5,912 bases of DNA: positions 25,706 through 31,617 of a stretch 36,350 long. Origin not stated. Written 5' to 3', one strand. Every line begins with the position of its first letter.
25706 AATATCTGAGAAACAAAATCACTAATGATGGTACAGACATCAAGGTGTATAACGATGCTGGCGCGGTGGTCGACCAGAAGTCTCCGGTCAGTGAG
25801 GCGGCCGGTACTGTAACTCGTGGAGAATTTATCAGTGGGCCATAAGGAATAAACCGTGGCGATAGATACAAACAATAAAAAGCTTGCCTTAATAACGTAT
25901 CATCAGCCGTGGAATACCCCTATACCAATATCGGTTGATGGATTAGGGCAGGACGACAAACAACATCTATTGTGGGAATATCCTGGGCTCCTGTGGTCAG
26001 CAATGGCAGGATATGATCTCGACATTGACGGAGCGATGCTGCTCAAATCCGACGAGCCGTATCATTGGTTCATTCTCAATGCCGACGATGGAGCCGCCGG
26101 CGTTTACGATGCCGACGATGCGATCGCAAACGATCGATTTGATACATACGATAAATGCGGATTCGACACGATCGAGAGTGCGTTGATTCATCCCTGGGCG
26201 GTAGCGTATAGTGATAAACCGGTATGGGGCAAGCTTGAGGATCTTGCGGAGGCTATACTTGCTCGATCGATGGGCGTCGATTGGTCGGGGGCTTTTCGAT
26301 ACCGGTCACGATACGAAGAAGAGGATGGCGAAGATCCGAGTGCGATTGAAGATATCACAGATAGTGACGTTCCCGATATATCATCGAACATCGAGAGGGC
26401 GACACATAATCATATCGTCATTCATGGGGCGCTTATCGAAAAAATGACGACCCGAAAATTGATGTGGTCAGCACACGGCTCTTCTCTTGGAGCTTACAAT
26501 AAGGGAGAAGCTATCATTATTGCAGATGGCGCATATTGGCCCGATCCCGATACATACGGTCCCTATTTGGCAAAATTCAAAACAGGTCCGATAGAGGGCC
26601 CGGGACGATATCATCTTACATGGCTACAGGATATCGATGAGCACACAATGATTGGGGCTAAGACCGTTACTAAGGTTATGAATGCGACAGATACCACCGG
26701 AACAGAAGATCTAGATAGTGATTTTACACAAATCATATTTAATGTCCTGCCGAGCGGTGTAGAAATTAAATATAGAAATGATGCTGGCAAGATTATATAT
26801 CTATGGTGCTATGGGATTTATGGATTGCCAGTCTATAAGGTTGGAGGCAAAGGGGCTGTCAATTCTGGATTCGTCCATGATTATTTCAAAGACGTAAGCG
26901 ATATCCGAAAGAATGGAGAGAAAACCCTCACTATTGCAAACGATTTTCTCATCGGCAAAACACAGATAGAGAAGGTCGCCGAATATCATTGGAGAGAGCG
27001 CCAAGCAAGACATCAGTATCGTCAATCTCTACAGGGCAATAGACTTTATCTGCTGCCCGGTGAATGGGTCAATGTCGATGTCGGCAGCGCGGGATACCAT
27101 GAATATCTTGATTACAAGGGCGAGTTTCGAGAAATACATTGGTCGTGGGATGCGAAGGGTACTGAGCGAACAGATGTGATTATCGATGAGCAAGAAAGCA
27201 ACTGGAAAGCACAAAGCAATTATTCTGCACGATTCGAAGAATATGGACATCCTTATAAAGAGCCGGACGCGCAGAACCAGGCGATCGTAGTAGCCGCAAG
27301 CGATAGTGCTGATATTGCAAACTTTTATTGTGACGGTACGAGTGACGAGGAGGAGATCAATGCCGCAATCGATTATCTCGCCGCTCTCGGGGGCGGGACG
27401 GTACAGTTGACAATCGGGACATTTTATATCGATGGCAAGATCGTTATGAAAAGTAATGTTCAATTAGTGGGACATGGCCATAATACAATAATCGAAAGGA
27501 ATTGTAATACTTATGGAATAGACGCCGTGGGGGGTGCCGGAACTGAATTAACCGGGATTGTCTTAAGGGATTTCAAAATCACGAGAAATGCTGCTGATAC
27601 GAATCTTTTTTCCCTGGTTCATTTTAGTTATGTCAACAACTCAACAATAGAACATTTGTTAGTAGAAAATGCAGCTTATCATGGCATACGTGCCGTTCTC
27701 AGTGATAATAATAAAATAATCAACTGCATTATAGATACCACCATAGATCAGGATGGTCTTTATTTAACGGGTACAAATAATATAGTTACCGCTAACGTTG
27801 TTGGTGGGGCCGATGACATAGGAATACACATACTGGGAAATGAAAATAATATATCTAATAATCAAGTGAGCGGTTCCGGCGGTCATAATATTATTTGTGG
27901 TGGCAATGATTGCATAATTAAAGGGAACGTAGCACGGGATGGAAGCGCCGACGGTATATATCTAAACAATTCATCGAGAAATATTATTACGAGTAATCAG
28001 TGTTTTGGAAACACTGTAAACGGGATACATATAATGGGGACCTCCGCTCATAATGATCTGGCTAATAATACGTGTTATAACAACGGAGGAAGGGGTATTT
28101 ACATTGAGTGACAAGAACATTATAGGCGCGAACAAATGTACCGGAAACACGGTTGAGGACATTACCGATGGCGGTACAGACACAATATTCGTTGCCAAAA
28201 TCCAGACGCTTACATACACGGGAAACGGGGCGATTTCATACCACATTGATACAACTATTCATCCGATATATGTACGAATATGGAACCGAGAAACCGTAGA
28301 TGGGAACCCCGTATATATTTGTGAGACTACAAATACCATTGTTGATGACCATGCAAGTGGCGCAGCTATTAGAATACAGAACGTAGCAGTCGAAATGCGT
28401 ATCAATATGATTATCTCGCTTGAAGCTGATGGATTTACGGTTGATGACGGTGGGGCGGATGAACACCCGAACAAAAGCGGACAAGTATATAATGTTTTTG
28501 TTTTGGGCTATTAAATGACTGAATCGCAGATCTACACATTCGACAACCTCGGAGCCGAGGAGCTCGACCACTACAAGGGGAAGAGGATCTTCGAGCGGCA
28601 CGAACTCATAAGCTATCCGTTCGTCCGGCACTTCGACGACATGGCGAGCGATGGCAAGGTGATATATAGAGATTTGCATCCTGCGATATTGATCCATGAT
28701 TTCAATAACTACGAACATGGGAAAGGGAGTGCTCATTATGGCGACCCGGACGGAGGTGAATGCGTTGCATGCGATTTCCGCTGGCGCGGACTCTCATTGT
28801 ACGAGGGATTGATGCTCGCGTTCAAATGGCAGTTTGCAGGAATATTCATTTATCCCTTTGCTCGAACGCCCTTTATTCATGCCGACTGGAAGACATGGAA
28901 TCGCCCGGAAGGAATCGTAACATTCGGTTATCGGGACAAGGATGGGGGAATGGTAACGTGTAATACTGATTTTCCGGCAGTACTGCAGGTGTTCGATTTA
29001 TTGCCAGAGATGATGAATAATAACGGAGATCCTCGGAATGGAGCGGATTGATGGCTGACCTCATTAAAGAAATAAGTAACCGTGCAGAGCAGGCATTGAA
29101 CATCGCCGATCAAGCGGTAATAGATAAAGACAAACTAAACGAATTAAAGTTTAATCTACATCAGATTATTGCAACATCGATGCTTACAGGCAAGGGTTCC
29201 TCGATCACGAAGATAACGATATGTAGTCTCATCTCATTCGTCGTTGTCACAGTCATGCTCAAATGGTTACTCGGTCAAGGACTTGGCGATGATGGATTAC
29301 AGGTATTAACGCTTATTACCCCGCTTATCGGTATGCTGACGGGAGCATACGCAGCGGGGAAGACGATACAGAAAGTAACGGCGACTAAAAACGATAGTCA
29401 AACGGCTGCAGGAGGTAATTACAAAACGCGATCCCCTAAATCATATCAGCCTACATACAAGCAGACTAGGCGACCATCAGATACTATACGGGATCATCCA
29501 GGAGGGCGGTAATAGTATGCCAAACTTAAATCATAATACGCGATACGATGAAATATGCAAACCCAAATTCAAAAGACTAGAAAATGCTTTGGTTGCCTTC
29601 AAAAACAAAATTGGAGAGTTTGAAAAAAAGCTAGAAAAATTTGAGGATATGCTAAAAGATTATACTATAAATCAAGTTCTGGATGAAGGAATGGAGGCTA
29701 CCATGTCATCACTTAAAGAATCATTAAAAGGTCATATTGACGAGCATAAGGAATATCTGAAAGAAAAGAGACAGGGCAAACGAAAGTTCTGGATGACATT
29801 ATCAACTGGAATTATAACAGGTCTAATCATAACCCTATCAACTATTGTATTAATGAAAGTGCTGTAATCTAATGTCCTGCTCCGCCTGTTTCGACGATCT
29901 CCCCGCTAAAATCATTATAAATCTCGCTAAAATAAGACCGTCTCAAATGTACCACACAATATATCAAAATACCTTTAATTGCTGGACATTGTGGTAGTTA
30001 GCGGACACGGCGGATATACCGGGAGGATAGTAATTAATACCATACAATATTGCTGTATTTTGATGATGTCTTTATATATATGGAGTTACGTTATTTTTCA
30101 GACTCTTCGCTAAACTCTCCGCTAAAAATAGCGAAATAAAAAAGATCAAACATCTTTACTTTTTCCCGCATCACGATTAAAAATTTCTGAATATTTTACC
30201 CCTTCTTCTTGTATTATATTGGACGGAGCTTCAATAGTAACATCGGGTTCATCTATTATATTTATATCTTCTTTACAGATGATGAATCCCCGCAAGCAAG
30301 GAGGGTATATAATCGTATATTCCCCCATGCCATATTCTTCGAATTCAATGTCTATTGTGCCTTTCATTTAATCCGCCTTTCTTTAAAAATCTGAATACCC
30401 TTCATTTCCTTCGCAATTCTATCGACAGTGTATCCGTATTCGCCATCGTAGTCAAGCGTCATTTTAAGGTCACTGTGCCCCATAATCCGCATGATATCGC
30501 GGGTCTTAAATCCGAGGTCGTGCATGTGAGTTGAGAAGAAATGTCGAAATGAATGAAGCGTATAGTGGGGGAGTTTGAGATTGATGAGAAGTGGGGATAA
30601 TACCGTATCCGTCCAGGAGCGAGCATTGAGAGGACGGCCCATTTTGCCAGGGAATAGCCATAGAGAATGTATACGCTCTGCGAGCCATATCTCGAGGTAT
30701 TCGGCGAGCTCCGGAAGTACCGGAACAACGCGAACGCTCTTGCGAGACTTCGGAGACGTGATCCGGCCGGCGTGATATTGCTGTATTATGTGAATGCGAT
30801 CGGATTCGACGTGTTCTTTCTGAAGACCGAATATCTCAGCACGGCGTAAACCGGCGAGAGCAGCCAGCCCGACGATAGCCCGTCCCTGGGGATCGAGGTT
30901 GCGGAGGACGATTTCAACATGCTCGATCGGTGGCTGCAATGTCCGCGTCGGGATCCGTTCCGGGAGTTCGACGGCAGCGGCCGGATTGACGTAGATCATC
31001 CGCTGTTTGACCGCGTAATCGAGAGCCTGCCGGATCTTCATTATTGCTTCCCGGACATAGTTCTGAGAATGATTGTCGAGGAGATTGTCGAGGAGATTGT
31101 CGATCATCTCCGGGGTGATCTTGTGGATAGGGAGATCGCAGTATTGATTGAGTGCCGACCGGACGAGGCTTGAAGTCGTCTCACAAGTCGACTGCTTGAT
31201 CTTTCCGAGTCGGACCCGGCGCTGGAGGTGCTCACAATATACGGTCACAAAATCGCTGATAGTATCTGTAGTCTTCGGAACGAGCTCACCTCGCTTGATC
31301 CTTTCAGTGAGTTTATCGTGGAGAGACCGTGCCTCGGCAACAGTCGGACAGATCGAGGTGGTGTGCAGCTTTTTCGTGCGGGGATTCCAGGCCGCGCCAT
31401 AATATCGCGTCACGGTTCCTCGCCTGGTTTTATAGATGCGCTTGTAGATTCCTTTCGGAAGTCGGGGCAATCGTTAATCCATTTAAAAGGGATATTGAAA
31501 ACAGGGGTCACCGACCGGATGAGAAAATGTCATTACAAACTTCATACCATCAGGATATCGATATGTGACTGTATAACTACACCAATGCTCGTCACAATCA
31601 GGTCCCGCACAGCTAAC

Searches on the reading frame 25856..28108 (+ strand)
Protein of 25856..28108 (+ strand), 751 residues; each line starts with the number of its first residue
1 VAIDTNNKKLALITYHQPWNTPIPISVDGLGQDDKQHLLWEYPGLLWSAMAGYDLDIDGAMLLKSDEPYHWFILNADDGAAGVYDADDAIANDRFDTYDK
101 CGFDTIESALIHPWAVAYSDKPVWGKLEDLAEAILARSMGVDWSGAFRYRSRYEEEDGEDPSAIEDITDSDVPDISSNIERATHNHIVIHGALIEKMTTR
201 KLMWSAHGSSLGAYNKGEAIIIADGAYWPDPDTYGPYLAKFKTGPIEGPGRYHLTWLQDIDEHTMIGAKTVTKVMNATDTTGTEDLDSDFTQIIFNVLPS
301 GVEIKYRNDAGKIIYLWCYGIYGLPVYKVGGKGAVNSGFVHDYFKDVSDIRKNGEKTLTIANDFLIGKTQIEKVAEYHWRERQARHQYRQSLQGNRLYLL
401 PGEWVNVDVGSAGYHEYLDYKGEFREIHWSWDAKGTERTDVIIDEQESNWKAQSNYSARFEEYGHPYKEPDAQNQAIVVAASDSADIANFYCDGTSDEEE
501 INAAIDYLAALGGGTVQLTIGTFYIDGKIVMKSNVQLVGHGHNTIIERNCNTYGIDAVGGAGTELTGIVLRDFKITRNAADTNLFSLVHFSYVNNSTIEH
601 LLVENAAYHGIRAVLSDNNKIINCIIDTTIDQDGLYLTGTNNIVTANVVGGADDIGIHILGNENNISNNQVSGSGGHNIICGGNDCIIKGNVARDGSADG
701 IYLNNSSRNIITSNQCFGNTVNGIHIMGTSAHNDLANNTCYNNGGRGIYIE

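Call 21: search_protein_families(library=pfam, proteins=[window:25856-28108:+], max_evalue=0.001)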
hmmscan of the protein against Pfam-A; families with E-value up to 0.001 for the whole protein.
window:25856-28108:+ (751 aa): 2 families
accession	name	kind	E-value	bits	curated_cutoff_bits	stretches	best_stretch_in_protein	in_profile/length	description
PF13229.12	Beta_helix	-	4.2e-15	56.1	25.9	2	634-751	2-121/158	Right handed beta helix region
PF05048.19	NosD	-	4.6e-10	39.7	23.6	1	599-749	8-154/212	Periplasmic copper-binding protein (NosD)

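Call 87: search_protein_families(library=phrogs, proteins=[window:25856-28108:+], max_evalue=0.001)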
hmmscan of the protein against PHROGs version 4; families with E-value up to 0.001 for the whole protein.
window:25856-28108:+ (751 aa): 3 families
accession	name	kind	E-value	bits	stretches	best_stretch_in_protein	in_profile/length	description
phrog_11699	-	tail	1.9e-08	34.5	1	447-545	18-114/553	minor tail protein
phrog_7458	-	tail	2.7e-07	30.3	1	495-548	136-190/732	tail spike protein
phrog_2234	-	tail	0.00033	20.4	1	495-550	199-253/757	tail spike protein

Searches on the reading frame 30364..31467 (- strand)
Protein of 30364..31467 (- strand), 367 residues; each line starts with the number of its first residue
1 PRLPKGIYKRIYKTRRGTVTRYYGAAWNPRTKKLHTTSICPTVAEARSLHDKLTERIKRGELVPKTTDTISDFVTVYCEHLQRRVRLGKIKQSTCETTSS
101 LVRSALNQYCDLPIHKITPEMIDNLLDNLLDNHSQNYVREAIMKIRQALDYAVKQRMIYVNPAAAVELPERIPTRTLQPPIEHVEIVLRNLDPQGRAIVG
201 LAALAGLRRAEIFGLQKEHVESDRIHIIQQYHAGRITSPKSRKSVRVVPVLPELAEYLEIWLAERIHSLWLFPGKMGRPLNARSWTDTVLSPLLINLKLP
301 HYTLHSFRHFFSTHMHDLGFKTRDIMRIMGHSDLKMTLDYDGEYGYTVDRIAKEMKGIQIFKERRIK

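Call 21: search_protein_families(library=pfam, proteins=[window:30364-31467:-], max_evalue=0.001)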
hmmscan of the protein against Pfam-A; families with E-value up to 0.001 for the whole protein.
window:30364-31467:- (367 aa): 3 families
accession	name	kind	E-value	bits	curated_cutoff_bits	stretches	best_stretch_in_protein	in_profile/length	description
PF00589.27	Phage_integrase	-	3.1e-19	69.8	27.1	1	195-340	24-165/172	Phage integrase family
PF13102.12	Phage_int_SAM_5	-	3.8e-07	30.8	22.3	1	72-163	1-93/98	Phage integrase SAM-like domain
PF22022.2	Phage_int_M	-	0.0003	21.4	27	1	96-166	23-93/96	Phage integrase central domain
